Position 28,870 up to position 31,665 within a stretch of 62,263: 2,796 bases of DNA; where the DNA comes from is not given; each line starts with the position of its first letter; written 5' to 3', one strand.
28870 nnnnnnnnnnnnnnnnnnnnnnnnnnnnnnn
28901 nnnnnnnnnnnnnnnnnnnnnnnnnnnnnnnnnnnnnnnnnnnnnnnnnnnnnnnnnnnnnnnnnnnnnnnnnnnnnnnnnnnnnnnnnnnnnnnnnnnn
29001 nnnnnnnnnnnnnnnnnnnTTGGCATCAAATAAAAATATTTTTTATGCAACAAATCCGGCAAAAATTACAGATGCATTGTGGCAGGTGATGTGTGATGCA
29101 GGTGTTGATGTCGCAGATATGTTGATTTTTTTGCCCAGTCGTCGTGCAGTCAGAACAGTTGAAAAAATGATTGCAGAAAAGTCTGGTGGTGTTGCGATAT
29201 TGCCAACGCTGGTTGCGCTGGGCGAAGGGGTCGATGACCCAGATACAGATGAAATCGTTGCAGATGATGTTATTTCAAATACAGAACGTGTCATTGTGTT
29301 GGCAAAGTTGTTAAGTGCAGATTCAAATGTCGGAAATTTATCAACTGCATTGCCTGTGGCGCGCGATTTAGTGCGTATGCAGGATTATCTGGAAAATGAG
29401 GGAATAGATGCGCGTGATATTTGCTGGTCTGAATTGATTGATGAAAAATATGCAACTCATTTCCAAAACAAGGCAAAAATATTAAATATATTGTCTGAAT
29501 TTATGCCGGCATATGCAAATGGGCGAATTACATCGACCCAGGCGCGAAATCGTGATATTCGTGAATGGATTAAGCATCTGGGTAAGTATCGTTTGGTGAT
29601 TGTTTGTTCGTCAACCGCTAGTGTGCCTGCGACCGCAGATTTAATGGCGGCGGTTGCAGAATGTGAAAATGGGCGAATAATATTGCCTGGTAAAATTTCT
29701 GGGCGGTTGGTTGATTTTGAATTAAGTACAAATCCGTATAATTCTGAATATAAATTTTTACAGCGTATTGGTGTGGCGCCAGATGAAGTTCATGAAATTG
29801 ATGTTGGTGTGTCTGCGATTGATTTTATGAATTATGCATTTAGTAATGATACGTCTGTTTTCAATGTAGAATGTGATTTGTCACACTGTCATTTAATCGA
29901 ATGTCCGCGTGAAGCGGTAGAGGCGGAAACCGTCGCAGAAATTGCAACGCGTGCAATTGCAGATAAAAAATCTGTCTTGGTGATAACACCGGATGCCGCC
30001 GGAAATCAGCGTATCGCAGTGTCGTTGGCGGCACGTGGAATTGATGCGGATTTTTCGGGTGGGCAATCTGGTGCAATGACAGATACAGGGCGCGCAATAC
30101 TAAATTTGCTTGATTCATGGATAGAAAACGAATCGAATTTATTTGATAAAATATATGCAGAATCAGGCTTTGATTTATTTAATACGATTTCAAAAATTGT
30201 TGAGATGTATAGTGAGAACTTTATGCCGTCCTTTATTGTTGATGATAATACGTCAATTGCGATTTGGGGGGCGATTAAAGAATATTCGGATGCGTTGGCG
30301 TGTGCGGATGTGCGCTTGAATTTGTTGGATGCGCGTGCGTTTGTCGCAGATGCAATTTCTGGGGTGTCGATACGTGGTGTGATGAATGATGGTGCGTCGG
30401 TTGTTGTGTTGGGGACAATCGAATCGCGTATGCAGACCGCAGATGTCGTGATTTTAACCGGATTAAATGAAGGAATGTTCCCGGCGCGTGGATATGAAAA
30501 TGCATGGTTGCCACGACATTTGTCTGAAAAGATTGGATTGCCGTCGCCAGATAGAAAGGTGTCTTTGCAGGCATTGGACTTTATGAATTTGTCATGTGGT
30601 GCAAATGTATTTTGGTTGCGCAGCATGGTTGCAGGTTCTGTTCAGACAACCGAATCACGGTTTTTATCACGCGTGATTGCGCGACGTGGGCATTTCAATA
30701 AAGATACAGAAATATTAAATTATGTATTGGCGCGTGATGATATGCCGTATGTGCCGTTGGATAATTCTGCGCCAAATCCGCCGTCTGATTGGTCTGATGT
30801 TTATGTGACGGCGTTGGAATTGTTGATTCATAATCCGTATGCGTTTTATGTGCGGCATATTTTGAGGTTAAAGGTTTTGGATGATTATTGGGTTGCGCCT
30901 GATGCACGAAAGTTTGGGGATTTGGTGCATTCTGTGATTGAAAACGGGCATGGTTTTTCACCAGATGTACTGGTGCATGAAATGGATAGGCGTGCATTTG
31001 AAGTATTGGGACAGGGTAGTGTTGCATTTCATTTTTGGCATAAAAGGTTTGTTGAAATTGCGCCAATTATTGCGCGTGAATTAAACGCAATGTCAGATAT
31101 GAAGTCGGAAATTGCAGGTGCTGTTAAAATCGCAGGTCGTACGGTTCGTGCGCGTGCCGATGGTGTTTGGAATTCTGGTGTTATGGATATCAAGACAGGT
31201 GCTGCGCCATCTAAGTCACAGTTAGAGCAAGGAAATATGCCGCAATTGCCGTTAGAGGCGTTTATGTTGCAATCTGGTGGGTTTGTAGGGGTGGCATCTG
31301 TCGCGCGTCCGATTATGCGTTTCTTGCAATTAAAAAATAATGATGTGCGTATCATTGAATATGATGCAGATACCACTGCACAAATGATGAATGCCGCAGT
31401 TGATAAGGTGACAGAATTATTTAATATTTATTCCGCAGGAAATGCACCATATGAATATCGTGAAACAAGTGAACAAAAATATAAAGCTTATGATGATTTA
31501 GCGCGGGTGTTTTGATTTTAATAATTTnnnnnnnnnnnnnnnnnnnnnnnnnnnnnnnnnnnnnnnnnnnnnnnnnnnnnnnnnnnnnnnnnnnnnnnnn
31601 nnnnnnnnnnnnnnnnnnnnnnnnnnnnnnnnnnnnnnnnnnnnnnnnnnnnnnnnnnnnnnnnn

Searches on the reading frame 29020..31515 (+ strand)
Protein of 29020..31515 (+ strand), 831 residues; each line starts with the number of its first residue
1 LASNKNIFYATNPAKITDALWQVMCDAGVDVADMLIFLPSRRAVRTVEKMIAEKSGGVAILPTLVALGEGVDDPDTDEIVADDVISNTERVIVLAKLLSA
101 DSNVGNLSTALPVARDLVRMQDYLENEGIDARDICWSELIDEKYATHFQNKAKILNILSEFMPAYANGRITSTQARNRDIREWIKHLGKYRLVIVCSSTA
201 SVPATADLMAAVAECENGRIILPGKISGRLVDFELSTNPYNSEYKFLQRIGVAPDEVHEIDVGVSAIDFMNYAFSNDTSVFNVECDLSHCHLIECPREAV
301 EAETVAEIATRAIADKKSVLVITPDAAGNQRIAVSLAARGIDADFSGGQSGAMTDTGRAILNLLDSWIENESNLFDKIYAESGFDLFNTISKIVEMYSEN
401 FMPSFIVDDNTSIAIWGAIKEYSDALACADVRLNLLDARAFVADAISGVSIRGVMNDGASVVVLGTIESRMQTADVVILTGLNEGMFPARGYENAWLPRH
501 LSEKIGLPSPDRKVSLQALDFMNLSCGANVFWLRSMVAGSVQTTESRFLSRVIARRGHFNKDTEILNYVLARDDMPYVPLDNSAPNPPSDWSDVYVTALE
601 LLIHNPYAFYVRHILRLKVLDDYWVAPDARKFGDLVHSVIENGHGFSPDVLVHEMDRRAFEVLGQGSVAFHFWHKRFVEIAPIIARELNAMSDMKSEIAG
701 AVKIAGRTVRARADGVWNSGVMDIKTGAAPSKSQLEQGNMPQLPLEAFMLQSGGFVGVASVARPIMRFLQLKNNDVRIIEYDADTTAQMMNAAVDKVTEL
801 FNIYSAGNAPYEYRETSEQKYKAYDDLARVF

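Call 101: search_protein_families(library=pfam, proteins=[window:29020-31515:+], max_evalue=0.00001)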
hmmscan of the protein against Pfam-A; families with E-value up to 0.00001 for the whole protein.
window:29020-31515:+ (831 aa): 1 family
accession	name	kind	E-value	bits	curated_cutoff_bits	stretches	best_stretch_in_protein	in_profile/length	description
PF12705.13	PDDEXK_1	-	3.9e-09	37.2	22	1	596-800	4-220/247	PD-(D/E)XK nuclease superfamily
